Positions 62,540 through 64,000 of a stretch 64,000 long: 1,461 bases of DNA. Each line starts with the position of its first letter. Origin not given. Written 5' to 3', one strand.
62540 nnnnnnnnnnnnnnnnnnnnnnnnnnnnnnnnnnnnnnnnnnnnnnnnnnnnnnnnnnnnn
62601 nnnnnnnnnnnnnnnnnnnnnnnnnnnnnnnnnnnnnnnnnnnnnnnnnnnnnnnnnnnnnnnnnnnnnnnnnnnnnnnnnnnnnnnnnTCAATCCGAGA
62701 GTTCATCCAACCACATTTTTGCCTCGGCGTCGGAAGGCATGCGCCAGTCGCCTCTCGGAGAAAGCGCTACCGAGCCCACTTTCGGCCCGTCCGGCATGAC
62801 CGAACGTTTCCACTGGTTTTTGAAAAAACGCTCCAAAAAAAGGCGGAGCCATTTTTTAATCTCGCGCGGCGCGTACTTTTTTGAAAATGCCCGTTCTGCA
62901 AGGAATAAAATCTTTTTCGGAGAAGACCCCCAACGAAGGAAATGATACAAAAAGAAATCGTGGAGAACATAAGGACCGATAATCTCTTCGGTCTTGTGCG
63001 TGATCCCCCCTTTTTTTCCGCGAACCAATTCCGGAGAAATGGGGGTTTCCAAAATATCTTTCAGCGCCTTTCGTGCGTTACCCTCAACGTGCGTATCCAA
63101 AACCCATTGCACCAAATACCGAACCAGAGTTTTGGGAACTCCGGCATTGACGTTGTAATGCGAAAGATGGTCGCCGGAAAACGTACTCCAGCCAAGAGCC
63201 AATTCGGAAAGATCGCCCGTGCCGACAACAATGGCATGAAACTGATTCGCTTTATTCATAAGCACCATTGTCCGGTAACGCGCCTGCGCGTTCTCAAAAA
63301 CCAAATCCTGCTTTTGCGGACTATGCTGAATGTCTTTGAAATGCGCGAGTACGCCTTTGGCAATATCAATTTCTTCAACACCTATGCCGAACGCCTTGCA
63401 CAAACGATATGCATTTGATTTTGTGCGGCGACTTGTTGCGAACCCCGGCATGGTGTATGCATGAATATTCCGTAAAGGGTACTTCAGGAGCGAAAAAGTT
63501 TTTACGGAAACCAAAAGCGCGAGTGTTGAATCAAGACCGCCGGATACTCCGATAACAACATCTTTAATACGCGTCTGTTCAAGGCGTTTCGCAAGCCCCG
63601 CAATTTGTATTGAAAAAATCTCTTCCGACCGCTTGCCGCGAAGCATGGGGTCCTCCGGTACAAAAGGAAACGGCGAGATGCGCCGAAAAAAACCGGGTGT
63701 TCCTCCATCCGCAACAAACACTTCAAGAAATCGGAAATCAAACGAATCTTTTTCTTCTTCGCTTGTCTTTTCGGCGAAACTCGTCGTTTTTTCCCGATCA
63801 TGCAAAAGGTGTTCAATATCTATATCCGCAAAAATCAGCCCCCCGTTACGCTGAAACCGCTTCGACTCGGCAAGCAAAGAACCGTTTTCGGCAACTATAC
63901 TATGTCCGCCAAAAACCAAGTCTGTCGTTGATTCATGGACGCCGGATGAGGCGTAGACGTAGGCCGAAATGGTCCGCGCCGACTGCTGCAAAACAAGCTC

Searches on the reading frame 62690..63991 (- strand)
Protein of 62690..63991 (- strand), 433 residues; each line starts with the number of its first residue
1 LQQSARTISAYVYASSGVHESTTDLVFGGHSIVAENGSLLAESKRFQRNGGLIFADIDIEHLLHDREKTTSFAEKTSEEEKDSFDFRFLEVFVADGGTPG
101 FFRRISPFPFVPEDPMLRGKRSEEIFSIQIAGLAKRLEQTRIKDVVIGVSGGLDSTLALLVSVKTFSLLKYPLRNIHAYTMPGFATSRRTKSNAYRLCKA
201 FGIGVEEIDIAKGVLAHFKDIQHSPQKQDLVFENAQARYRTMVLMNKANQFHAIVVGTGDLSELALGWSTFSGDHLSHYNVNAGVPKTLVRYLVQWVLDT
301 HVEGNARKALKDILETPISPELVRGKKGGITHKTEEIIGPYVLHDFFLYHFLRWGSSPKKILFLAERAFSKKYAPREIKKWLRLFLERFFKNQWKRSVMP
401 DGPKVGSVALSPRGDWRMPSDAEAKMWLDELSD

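Call 4: search_protein_families(library=pfam, proteins=[window:62690-63991:-], max_evalue=0.1)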
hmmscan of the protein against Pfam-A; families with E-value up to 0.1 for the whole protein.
window:62690-63991:- (433 aa): 3 families
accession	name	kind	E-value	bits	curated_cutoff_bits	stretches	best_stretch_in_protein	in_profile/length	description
PF02540.23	NAD_synthase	-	1.1e-28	100.4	21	1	131-297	7-166/242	NAD synthase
PF03054.22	tRNA_Me_trans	-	0.022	14.9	20.6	1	144-212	2-74/202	tRNA methyl transferase HUP domain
PF01171.26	ATP_bind_3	-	0.032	14.4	27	1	145-256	2-102/182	PP-loop family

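Call 6: search_protein_families(library=ncbifam, proteins=[window:62690-63991:-], max_evalue=0.1)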
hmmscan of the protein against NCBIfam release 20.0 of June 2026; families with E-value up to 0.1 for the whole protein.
window:62690-63991:- (433 aa): 12 families
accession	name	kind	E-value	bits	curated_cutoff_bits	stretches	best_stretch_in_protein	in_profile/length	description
NF002730.0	PRK02628.1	equivalog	1.8e-180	601.5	473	1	2-432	221-671/677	NAD(+) synthase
NF010588.0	PRK13981.1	equivalog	6.5e-34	117.2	479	1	22-420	210-538/546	NAD+ synthase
NF010587.0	PRK13980.1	equivalog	4.7e-27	94.9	255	1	131-294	20-175/267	NAD+ synthase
TIGR00552.1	nadE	equivalog_domain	7.8e-24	84.2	63.65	1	133-297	13-174/251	NAD(+) synthase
NF001979.1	PRK00768.1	equivalog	3e-10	40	250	1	128-294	23-194/266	NAD(+) synthase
NF002048.0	PRK00876.1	subfamily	6.2e-09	35.1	313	1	136-212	30-102/330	NAD(+) synthase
TIGR00268.2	TIGR00268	equivalog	0.00011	21.5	150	1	141-293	12-156/259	ATP-dependent sacrificial sulfur transferase LarE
TIGR03573.1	WbuX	subfamily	0.0019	17.7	203.2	1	133-242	52-153/344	N-acetyl sugar amidotransferase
NF001138.1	PRK00143.1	equivalog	0.0053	15.7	284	1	145-212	2-70/345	tRNA 2-thiouridine(34) synthase MnmA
TIGR01536.1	asn_synth_AEB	equivalog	0.01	14.9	267.1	1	145-272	255-375/517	asparagine synthase (glutamine-hydrolyzing)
NF006351.0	PRK08576.1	equivalog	0.017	13.7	290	1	133-168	225-260/436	hypothetical protein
TIGR02432.1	lysidine_TilS_N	equivalog_domain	0.065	13.2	93.6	0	145-257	2-106/189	tRNA lysidine(34) synthetase TilS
